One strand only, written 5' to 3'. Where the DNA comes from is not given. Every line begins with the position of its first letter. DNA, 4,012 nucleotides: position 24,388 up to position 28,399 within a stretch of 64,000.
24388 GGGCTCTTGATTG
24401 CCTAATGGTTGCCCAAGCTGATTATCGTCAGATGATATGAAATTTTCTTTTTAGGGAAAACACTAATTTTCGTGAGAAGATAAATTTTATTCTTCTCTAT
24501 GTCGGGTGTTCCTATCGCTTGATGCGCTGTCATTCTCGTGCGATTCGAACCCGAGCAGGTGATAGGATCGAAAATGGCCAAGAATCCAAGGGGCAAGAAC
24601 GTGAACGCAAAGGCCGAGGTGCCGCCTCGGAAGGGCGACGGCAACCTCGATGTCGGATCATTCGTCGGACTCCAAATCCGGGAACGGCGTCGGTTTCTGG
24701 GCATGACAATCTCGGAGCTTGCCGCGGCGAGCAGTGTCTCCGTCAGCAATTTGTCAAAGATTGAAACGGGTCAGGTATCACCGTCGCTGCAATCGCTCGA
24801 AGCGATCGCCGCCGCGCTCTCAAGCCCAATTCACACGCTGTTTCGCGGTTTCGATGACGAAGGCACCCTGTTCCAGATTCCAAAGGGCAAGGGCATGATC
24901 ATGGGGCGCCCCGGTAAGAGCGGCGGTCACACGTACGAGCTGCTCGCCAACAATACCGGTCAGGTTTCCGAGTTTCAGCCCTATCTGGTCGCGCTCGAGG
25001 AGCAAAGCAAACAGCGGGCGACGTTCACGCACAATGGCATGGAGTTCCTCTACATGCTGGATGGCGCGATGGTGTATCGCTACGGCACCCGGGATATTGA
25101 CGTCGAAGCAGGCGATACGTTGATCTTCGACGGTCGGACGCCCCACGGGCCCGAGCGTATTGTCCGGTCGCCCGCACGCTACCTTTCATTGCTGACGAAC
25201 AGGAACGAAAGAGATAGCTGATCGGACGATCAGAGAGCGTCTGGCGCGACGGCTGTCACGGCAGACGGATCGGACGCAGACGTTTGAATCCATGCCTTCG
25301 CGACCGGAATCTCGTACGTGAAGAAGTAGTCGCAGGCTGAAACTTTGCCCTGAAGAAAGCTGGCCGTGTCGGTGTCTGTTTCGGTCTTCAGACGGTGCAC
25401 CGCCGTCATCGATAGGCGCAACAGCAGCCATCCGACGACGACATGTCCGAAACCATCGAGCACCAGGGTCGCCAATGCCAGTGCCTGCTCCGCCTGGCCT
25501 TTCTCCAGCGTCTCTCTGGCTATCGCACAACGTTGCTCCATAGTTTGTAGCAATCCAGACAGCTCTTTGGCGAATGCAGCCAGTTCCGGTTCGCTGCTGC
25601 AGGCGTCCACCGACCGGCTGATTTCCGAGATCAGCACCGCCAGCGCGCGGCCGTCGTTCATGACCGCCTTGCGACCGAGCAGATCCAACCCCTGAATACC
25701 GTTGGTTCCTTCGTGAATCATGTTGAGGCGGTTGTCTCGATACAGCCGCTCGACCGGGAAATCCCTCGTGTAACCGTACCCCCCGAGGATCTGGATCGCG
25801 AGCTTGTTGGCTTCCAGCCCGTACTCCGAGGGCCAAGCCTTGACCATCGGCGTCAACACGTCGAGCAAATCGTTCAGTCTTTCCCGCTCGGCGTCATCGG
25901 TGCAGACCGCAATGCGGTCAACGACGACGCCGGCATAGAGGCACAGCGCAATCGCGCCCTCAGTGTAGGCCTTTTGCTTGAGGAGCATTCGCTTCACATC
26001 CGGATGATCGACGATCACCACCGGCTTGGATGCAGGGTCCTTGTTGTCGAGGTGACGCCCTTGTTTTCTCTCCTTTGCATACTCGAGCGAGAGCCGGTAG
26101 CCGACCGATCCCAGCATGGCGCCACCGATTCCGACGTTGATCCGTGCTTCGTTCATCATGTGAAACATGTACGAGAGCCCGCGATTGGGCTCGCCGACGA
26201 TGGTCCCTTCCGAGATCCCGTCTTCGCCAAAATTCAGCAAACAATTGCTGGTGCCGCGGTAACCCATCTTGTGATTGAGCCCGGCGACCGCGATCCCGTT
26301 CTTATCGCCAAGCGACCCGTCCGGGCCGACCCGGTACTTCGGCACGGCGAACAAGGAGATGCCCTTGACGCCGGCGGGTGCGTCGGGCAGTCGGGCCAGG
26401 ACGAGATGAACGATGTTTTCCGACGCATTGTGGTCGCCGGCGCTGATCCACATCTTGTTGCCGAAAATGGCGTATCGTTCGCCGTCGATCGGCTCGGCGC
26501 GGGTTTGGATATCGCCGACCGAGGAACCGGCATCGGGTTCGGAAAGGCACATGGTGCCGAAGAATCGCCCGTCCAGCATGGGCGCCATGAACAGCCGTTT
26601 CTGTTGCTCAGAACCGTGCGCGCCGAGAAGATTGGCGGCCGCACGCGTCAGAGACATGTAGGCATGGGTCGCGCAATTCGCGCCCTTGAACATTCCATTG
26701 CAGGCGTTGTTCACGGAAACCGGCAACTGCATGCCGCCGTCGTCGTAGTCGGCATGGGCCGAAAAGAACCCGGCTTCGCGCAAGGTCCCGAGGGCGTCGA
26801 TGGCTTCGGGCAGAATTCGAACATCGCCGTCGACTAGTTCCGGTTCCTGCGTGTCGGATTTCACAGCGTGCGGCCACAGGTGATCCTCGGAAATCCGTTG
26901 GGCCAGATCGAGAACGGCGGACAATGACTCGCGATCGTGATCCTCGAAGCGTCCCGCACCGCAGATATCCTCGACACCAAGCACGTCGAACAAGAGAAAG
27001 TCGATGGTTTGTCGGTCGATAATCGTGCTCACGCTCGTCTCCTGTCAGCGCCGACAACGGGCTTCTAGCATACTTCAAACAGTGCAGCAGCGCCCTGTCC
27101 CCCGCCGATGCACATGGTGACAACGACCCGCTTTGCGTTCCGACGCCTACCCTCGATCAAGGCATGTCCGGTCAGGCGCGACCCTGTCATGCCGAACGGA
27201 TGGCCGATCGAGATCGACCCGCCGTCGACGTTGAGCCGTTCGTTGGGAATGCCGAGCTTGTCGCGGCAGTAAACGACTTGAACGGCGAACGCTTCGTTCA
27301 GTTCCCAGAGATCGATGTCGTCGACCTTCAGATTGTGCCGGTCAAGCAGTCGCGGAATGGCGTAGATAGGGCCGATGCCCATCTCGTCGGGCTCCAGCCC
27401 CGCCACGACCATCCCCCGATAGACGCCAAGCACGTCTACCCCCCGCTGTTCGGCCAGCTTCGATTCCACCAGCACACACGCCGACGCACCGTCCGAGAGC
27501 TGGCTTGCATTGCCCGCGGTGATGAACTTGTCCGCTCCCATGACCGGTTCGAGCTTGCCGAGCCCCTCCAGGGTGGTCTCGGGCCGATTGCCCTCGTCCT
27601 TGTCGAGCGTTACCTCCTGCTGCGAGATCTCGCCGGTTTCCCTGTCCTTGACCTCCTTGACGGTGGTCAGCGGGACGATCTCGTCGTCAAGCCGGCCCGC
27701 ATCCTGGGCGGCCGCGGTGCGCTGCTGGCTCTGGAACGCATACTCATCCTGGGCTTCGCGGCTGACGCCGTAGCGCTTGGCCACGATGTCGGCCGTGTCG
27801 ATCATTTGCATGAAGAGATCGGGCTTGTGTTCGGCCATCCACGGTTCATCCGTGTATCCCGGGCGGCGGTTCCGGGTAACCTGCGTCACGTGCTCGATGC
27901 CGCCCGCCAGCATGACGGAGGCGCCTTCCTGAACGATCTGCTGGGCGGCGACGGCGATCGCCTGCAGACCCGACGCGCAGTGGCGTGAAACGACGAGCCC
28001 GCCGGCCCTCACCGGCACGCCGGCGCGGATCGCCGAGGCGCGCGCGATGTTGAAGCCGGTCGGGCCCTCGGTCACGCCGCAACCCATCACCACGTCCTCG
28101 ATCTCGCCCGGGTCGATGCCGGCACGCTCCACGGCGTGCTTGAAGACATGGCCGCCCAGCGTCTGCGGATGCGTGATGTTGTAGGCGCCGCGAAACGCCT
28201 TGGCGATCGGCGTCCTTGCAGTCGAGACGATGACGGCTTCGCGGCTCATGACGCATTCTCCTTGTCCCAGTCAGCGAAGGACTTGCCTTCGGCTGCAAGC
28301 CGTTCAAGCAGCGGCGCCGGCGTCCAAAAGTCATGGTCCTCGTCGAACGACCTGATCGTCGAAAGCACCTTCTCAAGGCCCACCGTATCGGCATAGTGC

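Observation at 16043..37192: One 21-bp AT-rich palindrome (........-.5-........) sits in all five divergent promoter regions of the catabolic island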

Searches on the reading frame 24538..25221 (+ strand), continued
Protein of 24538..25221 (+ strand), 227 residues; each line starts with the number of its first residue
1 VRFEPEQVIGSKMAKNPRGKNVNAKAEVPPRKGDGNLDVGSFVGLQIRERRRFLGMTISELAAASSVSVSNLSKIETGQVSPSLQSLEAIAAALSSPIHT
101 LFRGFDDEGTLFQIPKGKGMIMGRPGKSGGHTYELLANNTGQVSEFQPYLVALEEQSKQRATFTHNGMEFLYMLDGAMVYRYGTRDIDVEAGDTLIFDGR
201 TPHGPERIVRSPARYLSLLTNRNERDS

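Call 49: search_solved_structures(query=window:24574-25218:+, max_evalue=0.001, show_alignments=1)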
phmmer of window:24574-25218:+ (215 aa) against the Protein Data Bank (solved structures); distinct sequences matched with E-value up to 0.001: 9.
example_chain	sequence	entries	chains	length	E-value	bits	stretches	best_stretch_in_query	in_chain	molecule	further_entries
6jq1_A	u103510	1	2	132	4.7e-08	36.1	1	34-113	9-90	Transcriptional regulator, XRE family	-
6rmq_A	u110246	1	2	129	8e-08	35.3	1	34-113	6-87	HTH-type transcriptional regulator DdrOC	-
6rnx_A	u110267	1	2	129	1.8e-07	34.2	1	34-113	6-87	HTH-type transcriptional regulator DdrOC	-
3qq6_A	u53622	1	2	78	7.6e-07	32.1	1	30-90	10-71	HTH-type transcriptional regulator sinR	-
5tn0_A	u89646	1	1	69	9.2e-07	31.9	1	31-90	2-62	HTH-type transcriptional regulator SinR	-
6rnz_A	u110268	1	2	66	1.5e-06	31.2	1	34-93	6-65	HTH-type transcriptional regulator DdrOC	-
1b0n_A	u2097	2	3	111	2.9e-06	30.3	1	31-90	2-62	PROTEIN (SINR PROTEIN) | HTH-TYPE TRANSCRIPTIONAL REGULATOR SINR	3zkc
8tac_A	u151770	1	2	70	0.00012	24.9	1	30-80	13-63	DBP48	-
1y9q_A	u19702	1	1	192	0.00016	24.6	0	30-197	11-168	transcriptional regulator, HTH_3 family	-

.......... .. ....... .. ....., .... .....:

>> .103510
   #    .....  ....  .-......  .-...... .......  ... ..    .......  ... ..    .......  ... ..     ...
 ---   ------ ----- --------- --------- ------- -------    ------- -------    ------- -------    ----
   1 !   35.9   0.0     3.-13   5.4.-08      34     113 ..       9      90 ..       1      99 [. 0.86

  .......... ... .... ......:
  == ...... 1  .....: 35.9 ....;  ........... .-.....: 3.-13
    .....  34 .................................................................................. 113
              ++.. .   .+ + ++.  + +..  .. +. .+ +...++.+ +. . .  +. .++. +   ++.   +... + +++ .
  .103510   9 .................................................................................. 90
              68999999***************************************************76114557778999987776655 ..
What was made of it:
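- On XRE-cupin transcription factors: PDB sequence hits to DdrO and SinR HTH domains (call 49).
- Closest known: 1Y9Q, the Vibrio cholerae HTH_3-family regulator. Same: The HTH region aligns to DdrO and SinR at E about 1e-7 (call 49).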

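Call 55: search_protein_families(library=ncbifam, proteins=[window:24574-25221:+], max_evalue=1e-10)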
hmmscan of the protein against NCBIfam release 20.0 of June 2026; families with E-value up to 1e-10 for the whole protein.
window:24574-25221:+ (215 aa): 0 families

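Call 60: find_encoding_contigs(protein=P0034, flank=6000, max_places=1)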
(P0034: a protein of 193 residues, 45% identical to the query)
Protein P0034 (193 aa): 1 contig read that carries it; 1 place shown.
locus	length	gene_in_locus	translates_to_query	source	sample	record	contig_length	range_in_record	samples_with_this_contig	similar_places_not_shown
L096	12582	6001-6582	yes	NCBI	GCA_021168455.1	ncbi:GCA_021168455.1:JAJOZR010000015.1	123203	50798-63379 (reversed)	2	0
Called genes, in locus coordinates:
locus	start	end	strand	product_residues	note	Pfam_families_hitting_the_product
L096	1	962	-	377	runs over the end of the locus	PF01571:GCV_T, PF08669:GCV_T_C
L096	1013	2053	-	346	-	PF11927:HODM_asu-like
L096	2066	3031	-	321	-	PF22290:DmmA-like_N, PF00175:NAD_binding_1 (weak), PF00111:Fer2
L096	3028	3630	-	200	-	PF22290:DmmA-like_N, PF22289:DmmA-like_C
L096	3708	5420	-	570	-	PF00324:AA_permease (weak), PF13520:AA_permease_2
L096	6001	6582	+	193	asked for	PF01381:HTH_3, PF12844:HTH_19 (weak), PF13443:HTH_26 (weak), PF13560:HTH_31, PF02311:AraC_binding (weak), PF07883:Cupin_2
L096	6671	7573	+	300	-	PF13522:GATase_6, PF13537:GATase_7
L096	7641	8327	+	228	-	PF01493:GXGXG (weak)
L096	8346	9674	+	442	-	PF01645:Glu_synthase, PF01070:FMN_dh, PF03060:NMO, PF00478:IMPDH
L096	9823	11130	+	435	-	PF00120:Gln-synt_C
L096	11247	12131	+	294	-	PF01842:ACT (weak), PF00551:Formyl_trans_N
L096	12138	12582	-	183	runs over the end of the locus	PF04268:SoxG, PF01571:GCV_T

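Call 61: find_encoding_contigs(protein=P0117, flank=6000, max_places=1)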
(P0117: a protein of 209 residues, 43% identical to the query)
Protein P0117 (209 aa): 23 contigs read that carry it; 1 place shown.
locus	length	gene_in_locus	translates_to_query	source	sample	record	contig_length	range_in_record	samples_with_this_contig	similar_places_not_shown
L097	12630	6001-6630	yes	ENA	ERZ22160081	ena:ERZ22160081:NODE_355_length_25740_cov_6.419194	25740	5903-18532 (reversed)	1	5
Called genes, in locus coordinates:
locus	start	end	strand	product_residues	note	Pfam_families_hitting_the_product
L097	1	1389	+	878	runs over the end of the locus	PF19443:DAHL, PF00989:PAS, PF08448:PAS_4 (weak), PF13188:PAS_8 (weak), PF13426:PAS_9, PF08447:PAS_3 (weak), PF00990:GGDEF, PF00563:EAL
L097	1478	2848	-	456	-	PF01645:Glu_synthase, PF01070:FMN_dh, PF00478:IMPDH, PF03060:NMO, PF01645:Glu_synthase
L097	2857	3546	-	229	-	-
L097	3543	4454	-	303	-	PF13522:GATase_6, PF13537:GATase_7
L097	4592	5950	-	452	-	PF03951:Gln-synt_N (faint), PF00120:Gln-synt_C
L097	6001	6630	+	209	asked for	PF12844:HTH_19, PF13560:HTH_31, PF01381:HTH_3, PF13443:HTH_26, PF07883:Cupin_2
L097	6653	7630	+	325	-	PF08450:SGL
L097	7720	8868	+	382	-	PF01565:FAD_binding_4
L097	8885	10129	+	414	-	PF00037:Fer4 (faint), PF12797:Fer4_2 (faint), PF12838:Fer4_7, PF13183:Fer4_8, PF13237:Fer4_10, PF13484:Fer4_16, PF13534:Fer4_17, PF02754:CCG, +1 more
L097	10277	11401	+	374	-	-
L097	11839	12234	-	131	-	-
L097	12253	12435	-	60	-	-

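Call 76: predict_structure(alignment_id=A2)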
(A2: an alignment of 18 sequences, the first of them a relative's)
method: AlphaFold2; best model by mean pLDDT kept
length: 215 residues; sequences in the alignment: 18
mean_pLDDT: 79.2   pTM: 0.66
mean pLDDT of the five models: 79.2, 75.6, 74.8, 74.4, 74.2
residues with pLDDT >= 90: 88; 70-90: 74; 50-70: 28; < 50: 25
segments of 3 or more residues with pLDDT < 50: 1-23
pLDDT, mean of each block of 10 residues (from residue 1): 36 32 69 90 92 96 91 93 89 78 85 66 69 82 69 88 94 92 91 91 89 48
secondary structure, 60 per line:
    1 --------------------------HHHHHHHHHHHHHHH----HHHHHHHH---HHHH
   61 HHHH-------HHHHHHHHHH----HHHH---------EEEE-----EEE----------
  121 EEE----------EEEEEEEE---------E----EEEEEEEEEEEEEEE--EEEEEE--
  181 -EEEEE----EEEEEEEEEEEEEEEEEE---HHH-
elements in order: H27-41 H46-53 H57-64 H72-81 H86-89 E99-102 E108-110 E121-123 E134-141 E156-170 E173-178 E182-186 E191-208
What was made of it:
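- On XRE-cupin transcription factors: Five helices in the AF2 model, H27-89 (call 76). An all-beta C-terminal half with pLDDT about 90 (call 76).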

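Call 79: fold_search(model_id=the predicted structure, library=pdb)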
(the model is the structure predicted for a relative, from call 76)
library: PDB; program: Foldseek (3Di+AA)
matches with E <= 10: 1891; with E <= 0.001: 107
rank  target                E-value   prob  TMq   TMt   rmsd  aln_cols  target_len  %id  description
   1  1y9q                  1.4e-10  1.00  0.33  0.39  13.7       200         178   17  Crystal Structure of HTH_3 family Transcriptional Regulator from Vibrio cholerae (released 2005-01-04)
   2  6b9r_C                4.6e-10  1.00  0.31  0.16  18.6       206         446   16  Streptomyces albus HEPD with substrate 2-hydroxyethylphosphonate (2-HEP) and Fe(II) bound (released 2017-12-20)
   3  1zz7_B                1.4e-09  1.00  0.31  0.37  19.1       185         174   18  Crystal Structure of FeII HppE in Complex with Substrate form 1 (released 2005-07-26)
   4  2bnm_A                1.5e-09  1.00  0.30  0.33  19.0       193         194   19  The structure of Hydroxypropylphosphonic acid epoxidase from S. wedmorenis. (released 2005-10-05)
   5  1zz6_A                1.9e-09  1.00  0.30  0.36  19.0       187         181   20  Crystal Structure of Apo-HppE (released 2005-07-26)
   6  1zz8_A                2.4e-09  1.00  0.30  0.33  19.2       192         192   20  Crystal Structure of FeII HppE in Complex with Substrate Form 2 (released 2005-07-26)
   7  2bnn_B                2.5e-09  1.00  0.30  0.34  18.7       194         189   20  The structure of Hydroxypropylphosphonic acid epoxidase from S. wedmorenis in complex with fosfomycin (released 2005-10-05)
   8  1zz9_A                2.7e-09  1.00  0.31  0.34  18.4       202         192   16  Crystal Structure of FeII HppE (released 2005-07-26)
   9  1zz8_B                2.9e-09  1.00  0.30  0.33  19.0       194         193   18  Crystal Structure of FeII HppE in Complex with Substrate Form 2 (released 2005-07-26)
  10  6b9r_A                3.1e-09  1.00  0.31  0.16  18.7       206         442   16  Streptomyces albus HEPD with substrate 2-hydroxyethylphosphonate (2-HEP) and Fe(II) bound (released 2017-12-20)
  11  4j1x_C                4.1e-09  1.00  0.30  0.33  19.2       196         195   19  Crystal Structure of Fe(II)-HppE with alternative substrate (S)-1-HPP (released 2013-04-03)
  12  2bno_A                4.7e-09  1.00  0.29  0.32  18.7       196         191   17  The structure of Hydroxypropylphosphonic acid epoxidase from S. wedmorenis. (released 2005-10-05)
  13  1zzb_A                5.6e-09  1.00  0.30  0.35  19.1       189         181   19  Crystal Structure of CoII HppE in Complex with Substrate (released 2005-07-26)
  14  1zzc_B                8.1e-09  1.00  0.30  0.35  19.2       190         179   17  Crystal Structure of CoII HppE in Complex with Tris Buffer (released 2005-07-26)
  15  1zz9_C                8.6e-09  1.00  0.30  0.34  18.9       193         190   20  Crystal Structure of FeII HppE (released 2005-07-26)
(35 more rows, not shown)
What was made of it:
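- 24574..25221 (+): XRE-cupin transcription factor (215 aa), the proposed cognate regulator. Its gene lies tail-to-tail with the ACAD gene, 8 bp apart. AF2 model pLDDT 79, with best PDB fold match 1Y9Q (calls 76, 79).
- On XRE-cupin transcription factors: The top fold match is the two-domain 1Y9Q (call 79).
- Closest known: 1Y9Q, the Vibrio cholerae HTH_3-family regulator. Same: 1Y9Q is the best structural match over both domains (Foldseek E 1.4e-10, 200 aligned columns, call 79).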

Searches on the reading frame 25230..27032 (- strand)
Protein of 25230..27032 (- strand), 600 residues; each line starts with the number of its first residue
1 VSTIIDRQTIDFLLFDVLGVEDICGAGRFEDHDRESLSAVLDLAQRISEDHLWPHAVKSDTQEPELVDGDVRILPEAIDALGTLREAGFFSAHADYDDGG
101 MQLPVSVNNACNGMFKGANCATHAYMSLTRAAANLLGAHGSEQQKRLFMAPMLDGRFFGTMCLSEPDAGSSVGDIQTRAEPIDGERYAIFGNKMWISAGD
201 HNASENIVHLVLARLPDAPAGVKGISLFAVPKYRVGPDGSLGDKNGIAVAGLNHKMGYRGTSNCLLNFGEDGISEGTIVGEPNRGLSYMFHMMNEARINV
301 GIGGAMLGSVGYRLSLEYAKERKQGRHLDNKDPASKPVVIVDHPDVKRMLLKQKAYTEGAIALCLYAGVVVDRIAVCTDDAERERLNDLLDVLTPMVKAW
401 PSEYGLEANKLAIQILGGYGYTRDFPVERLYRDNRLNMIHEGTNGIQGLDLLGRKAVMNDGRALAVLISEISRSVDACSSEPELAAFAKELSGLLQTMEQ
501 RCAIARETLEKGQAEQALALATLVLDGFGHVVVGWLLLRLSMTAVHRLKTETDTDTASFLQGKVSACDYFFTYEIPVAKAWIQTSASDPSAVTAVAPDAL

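Call 10: search_protein_families(library=pfam, proteins=[window:25230-27032:-])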
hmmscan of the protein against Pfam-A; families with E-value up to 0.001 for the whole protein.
window:25230-27032:- (600 aa): 6 families
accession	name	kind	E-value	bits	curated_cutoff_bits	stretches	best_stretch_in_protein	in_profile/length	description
PF00441.29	Acyl-CoA_dh_1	-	1.6e-20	74.2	22.4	1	283-449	1-143/150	Acyl-CoA dehydrogenase, C-terminal domain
PF12806.12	Acyl-CoA_dh_C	-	1.1e-18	68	30.3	1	469-593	3-121/124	Acetyl-CoA dehydrogenase C-terminal like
PF02770.24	Acyl-CoA_dh_M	-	4.6e-12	46.4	33.3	1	161-268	2-94/97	Acyl-CoA dehydrogenase, middle domain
PF02771.21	Acyl-CoA_dh_N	-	4.8e-05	24.1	22.9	1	38-155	5-112/113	Acyl-CoA dehydrogenase, N-terminal domain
PF08028.16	Acyl-CoA_dh_2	-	0.00045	20.9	22.7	0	380-444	69-133/134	Acyl-CoA dehydrogenase, C-terminal domain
PF22924.1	ACOX_C_alpha1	-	0.00077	19.7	27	0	293-445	4-158/169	Acyl-CoA oxidase, C-alpha1 domain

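Call 55: search_protein_families(library=ncbifam, proteins=[window:25230-27032:-], max_evalue=1e-10)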
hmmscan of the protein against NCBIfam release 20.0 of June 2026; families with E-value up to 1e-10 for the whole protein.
window:25230-27032:- (600 aa): 10 families
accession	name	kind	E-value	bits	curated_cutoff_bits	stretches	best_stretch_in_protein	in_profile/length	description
NF042972.1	AcrlCoAredClosAcrC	equivalog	1.5e-35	122.6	640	2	120-324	81-269/378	acryloyl-CoA reductase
NF043006.1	CyhCrbnylCoADH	equivalog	1.6e-28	99.8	650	1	72-449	35-369/380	cyclohexane-1-carbonyl-CoA dehydrogenase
NF042439.1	SulpropCoADesulf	equivalog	2e-28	99.2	600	1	132-324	82-262/379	3-sulfinopropanoyl-CoA desulfinase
NF058590.1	AcCoDHFadEBacil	equivalog_domain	1e-26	93.6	600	1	138-449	116-404/586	acyl-CoA dehydrogenase FadE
NF045552.1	GlutCoADH_Des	equivalog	4.2e-24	85.5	470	1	134-446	97-370/387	glutaryl-CoA dehydrogenase Acd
NF008594.0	PRK11561.1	equivalog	1.7e-20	72.9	545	1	160-468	181-449/540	isovaleryl-CoA dehydrogenase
NF008997.0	PRK12341.1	equivalog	1e-19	70.9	537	0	120-295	80-240/382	acyl-CoA dehydrogenase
NF053553.1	prodigi_MBC_PigA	equivalog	9.1e-13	48.1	500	0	136-324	100-272/381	prodigiosin MBC biosynthesis dehydrogenase PigA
NF002885.1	PRK03354.1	equivalog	1e-11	44.5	540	0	134-455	94-372/378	crotonobetainyl-CoA dehydrogenase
NF049984.1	Rv1679_FadE16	equivalog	3.3e-11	43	600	0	62-440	14-350/371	Rv1679 family acyl-CoA dehydrogenase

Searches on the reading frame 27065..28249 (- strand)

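Call 10: search_protein_families(library=pfam, proteins=[window:27065-28249:-])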
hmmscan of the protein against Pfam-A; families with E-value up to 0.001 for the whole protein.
window:27065-28249:- (394 aa): 3 families
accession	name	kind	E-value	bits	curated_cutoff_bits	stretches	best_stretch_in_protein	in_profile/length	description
PF00108.29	Thiolase_N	-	9e-61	205.9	26.4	1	6-262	2-258/260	Thiolase, N-terminal domain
PF02803.24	Thiolase_C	-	3.9e-41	140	27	1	273-392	3-122/123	Thiolase, C-terminal domain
PF00109.32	ketoacyl-synt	-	5e-06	26.8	20.8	1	81-121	164-204/252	Beta-ketoacyl synthase, N-terminal domain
